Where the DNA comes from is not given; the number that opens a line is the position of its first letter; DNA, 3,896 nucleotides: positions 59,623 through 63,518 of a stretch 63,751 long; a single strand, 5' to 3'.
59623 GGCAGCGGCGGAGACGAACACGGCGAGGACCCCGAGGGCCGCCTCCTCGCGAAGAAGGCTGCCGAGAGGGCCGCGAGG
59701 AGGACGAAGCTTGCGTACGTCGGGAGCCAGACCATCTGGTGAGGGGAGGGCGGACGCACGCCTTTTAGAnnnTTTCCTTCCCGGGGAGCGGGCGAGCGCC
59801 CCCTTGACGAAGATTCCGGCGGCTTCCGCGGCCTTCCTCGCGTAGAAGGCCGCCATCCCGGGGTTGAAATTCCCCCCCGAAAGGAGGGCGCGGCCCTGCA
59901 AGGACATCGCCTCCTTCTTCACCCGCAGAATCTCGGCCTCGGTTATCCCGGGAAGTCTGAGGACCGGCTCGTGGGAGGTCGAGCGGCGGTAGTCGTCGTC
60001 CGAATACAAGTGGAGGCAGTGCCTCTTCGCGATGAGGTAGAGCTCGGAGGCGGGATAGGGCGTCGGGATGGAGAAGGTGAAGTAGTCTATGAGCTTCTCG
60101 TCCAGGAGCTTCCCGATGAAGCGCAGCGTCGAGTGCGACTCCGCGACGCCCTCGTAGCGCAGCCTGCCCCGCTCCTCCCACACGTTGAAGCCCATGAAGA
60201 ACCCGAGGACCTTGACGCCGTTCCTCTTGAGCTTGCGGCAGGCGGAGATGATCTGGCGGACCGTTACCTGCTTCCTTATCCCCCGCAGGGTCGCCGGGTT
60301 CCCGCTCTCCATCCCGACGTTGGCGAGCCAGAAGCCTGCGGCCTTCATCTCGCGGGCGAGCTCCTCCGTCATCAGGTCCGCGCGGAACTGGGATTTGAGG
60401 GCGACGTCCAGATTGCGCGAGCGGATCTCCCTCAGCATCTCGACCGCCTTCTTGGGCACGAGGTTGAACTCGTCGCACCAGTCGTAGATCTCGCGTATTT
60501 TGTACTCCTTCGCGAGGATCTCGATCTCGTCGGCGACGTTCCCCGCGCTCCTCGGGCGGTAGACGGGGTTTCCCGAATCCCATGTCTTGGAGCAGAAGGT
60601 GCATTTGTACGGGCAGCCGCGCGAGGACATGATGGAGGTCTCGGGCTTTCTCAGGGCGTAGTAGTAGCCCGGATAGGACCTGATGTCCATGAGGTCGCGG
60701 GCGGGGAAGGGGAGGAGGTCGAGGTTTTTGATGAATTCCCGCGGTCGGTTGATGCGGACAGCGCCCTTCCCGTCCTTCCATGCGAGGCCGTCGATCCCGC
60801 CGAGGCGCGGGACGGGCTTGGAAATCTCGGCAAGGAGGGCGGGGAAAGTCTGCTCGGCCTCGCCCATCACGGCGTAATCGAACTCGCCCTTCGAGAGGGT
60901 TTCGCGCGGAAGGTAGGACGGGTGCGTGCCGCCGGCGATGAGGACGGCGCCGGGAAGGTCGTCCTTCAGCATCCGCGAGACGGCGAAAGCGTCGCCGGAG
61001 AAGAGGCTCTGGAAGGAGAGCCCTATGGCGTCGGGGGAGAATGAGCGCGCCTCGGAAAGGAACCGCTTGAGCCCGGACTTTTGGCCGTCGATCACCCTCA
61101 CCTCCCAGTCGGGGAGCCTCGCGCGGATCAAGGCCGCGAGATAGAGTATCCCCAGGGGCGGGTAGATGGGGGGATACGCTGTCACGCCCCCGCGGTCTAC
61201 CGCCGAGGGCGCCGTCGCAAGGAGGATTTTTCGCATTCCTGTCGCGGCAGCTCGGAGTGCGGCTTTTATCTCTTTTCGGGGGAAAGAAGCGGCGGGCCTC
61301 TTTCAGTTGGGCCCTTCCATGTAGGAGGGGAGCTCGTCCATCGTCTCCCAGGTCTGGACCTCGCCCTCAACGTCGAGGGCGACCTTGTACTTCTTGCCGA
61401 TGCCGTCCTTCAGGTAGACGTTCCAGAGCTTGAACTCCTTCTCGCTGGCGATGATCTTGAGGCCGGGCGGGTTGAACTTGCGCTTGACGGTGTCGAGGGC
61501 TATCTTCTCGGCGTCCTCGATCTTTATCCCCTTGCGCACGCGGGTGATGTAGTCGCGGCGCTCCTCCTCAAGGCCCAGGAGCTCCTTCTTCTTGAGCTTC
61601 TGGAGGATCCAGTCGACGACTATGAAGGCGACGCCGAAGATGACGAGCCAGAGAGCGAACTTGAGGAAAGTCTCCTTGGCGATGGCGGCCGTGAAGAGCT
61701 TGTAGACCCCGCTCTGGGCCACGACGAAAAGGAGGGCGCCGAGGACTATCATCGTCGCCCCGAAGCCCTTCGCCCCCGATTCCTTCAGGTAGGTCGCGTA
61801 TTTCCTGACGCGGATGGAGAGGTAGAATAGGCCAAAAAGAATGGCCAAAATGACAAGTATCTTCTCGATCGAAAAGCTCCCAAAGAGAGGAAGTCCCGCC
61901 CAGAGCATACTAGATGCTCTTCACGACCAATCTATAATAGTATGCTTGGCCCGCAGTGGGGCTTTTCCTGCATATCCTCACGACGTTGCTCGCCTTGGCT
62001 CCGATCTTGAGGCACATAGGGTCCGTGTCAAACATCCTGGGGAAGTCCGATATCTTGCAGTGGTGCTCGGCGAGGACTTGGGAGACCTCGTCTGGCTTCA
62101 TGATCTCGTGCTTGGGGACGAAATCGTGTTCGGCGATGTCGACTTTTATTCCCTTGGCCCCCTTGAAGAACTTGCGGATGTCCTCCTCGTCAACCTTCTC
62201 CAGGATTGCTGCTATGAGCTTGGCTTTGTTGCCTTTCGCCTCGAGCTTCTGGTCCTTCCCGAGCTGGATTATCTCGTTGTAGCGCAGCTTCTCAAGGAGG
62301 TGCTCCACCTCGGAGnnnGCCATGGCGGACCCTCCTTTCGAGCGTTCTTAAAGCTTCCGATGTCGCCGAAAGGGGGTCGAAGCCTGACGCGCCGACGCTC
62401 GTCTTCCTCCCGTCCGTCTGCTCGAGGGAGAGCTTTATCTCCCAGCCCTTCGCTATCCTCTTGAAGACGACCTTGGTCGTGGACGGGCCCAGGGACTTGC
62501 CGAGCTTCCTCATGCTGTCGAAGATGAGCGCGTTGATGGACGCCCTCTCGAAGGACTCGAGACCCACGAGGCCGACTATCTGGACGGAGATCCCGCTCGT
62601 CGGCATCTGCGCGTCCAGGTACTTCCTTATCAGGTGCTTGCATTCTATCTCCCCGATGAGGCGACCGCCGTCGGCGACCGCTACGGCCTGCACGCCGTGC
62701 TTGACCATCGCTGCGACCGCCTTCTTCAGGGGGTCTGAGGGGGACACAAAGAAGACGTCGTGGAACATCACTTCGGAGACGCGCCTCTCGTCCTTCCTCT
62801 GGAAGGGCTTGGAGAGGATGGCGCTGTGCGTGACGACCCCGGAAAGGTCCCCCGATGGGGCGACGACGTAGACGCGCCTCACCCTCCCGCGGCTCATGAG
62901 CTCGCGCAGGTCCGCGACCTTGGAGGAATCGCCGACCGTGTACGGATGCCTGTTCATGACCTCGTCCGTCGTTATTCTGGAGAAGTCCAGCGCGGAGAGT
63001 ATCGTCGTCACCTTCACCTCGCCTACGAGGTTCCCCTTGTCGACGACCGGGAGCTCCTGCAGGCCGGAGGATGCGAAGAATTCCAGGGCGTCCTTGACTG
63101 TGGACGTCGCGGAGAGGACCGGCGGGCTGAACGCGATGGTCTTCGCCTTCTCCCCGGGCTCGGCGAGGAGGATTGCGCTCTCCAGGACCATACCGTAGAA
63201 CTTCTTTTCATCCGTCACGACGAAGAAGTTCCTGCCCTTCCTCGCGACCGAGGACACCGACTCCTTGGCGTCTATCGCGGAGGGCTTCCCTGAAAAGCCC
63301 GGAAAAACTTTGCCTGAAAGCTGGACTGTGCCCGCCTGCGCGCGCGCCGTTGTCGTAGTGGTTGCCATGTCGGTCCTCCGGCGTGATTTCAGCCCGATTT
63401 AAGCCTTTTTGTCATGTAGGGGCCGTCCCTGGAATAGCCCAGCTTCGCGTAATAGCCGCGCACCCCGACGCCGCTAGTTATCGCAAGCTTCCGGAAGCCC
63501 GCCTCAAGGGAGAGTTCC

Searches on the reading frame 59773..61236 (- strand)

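Call 24: search_protein_families(library=pfam, proteins=[window:59773-61236:-], max_evalue=0.001)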
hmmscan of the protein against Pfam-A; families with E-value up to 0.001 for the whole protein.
window:59773-61236:- (488 aa): 2 families
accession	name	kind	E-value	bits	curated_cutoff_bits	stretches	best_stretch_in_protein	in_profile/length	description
PF02310.24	B12-binding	-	1.1e-19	70.8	32.1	1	20-135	7-121/121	B12 binding domain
PF04055.27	Radical_SAM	-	1.9e-18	67.6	29.5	1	204-351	3-152/166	Radical SAM superfamily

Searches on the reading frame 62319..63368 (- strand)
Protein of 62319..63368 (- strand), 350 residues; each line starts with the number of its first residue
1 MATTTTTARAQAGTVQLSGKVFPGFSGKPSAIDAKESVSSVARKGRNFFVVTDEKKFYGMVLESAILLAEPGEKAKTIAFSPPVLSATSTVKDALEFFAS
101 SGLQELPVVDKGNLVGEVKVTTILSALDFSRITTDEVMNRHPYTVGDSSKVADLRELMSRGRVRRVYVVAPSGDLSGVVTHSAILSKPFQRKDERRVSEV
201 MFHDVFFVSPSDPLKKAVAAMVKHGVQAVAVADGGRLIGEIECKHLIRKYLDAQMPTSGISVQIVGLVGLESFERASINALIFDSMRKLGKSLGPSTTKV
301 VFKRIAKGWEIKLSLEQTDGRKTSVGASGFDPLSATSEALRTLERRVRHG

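Call 24: search_protein_families(library=pfam, proteins=[window:62319-63368:-], max_evalue=0.001)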
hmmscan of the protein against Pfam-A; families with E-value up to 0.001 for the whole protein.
window:62319-63368:- (350 aa): 1 family
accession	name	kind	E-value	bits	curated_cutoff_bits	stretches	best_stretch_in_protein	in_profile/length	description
PF00571.33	CBS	-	7.2e-30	103.5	24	3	197-250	1-55/57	CBS domain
